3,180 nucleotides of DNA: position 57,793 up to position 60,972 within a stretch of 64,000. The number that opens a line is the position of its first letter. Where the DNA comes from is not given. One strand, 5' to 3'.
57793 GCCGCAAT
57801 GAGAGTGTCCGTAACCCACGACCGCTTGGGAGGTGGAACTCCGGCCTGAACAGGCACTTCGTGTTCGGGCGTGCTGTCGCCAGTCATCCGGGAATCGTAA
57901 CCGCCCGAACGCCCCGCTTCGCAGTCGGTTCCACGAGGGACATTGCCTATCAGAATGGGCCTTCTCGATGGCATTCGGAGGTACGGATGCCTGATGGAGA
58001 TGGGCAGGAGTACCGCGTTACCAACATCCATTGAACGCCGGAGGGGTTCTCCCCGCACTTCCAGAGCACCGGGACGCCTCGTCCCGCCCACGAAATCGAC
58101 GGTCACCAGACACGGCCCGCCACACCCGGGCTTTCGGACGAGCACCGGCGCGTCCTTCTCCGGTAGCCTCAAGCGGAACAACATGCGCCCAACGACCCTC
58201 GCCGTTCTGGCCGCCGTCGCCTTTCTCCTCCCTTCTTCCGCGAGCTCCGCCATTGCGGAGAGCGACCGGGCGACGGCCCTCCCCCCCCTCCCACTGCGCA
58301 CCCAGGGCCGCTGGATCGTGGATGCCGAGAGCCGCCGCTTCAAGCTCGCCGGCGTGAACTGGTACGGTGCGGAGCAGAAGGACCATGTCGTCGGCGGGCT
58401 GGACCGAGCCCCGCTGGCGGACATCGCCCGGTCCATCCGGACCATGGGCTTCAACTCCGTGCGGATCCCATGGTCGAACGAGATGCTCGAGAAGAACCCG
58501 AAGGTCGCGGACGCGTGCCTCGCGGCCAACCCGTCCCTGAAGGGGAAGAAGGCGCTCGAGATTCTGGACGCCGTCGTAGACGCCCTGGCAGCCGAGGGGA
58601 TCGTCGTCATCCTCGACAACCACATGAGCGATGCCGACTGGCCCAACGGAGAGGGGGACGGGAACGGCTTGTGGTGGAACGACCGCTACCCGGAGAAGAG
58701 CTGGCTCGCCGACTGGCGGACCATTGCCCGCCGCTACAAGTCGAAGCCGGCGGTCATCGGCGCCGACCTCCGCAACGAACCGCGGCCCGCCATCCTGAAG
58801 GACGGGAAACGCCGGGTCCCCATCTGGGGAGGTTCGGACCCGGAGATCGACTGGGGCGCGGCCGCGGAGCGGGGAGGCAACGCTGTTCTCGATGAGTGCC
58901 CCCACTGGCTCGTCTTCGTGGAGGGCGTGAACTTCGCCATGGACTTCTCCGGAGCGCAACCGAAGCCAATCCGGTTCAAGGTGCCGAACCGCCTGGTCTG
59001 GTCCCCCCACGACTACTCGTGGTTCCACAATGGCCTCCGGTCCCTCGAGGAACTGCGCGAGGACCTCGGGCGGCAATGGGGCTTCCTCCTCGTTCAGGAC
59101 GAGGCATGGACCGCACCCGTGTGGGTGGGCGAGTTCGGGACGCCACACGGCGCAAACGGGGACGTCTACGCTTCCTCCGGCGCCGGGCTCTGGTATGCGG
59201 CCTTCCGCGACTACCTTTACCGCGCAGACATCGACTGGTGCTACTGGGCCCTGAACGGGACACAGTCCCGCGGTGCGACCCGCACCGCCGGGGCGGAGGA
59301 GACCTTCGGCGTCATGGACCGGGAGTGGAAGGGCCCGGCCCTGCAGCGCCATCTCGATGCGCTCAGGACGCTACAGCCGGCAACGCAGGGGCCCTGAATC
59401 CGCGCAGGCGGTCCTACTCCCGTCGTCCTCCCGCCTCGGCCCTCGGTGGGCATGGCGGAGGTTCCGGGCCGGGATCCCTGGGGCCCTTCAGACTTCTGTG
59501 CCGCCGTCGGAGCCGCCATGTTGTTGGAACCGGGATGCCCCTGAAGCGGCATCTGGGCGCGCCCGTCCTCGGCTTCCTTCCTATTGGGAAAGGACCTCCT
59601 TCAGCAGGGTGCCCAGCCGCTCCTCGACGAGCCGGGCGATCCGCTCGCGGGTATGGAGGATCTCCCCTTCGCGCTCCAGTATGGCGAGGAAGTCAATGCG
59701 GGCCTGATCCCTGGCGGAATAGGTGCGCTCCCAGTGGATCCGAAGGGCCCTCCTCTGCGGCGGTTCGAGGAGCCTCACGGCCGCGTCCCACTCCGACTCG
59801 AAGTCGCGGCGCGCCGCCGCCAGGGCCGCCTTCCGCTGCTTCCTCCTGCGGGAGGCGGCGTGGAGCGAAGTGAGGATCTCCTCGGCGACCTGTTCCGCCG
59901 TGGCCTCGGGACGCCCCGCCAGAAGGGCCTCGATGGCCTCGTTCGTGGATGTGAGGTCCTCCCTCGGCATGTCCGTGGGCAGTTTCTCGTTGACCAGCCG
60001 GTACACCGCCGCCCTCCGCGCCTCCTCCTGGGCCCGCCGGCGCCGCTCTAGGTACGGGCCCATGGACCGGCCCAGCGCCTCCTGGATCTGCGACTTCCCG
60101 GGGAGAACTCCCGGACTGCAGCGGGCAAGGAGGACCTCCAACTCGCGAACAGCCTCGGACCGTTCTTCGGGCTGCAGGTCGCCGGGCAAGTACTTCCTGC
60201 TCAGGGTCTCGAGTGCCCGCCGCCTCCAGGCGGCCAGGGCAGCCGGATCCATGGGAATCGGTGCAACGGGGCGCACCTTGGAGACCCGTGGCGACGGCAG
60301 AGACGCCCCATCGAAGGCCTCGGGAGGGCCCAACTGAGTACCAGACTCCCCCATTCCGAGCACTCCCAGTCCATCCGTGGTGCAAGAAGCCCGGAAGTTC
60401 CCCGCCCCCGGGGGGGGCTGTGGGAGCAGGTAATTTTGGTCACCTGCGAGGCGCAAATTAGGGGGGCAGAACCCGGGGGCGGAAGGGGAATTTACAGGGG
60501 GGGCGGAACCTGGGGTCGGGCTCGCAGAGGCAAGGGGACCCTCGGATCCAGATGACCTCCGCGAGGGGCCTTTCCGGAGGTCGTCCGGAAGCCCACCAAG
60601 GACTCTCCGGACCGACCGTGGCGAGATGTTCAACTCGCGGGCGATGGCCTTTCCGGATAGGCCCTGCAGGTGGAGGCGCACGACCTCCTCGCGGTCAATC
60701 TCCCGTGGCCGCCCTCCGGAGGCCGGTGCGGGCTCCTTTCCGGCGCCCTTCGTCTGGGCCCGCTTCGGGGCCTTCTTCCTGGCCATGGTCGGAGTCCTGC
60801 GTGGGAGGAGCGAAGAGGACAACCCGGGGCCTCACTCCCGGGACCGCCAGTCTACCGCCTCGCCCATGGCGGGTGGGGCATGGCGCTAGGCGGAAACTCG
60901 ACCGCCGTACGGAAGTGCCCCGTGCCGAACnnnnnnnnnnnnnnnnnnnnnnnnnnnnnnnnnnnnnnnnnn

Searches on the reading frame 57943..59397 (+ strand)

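Call 81: search_protein_families(library=pfam, proteins=[window:57943-59397:+], max_evalue=0.01)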
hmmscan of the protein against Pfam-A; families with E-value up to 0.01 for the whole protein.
window:57943-59397:+ (484 aa): 1 family
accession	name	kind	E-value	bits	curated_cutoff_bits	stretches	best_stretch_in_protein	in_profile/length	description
PF00150.24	Cellulase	-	2.1e-31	109.9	23.5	1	139-439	9-270/272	Cellulase (glycosyl hydrolase family 5)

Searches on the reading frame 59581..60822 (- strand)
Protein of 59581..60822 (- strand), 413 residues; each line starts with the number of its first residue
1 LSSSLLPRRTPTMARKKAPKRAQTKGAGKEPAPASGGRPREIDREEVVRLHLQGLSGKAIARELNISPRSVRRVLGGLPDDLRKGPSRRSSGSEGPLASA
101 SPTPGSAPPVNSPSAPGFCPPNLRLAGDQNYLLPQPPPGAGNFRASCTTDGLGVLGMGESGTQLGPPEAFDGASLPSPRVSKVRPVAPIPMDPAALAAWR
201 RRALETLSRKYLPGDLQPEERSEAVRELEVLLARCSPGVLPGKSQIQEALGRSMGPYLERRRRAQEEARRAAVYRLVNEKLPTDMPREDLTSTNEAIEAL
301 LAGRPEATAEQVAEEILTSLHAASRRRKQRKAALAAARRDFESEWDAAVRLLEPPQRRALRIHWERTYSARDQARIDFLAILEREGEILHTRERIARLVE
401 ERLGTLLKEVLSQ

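Call 81: search_protein_families(library=pfam, proteins=[window:59581-60822:-], max_evalue=0.01)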
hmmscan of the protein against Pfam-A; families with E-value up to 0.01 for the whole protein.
window:59581-60822:- (413 aa): 9 families
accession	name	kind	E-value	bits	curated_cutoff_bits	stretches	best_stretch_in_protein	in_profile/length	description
PF02796.21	HTH_7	-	4.4e-08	33.6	23.8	1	37-75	1-42/45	Helix-turn-helix domain of resolvase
PF13384.12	HTH_23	-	6.2e-07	29.5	24.6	1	39-75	2-38/50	Homeodomain-like domain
PF13518.12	HTH_28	-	5.7e-06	26.8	25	1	44-75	2-33/52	Helix-turn-helix domain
PF08281.18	Sigma70_r4_2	-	3.6e-05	23.8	25.7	1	44-73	15-45/54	Sigma-70, region 4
PF13551.12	HTH_29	-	0.00012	22.6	28.1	1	46-75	3-33/64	Winged helix-turn helix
PF00196.25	GerE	-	0.00027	20.9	23.5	1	46-72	9-35/57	Bacterial regulatory proteins, luxR family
PF13936.12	HTH_38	-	0.00041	20.5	27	1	43-75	9-41/44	Helix-turn-helix domain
PF08279.18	HTH_11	-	0.0024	18.1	25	0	54-75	14-36/55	HTH domain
PF13542.12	HTH_Tnp_ISL3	-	0.0031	17.4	27.4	1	45-75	18-47/51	Helix-turn-helix domain of transposase family ISL3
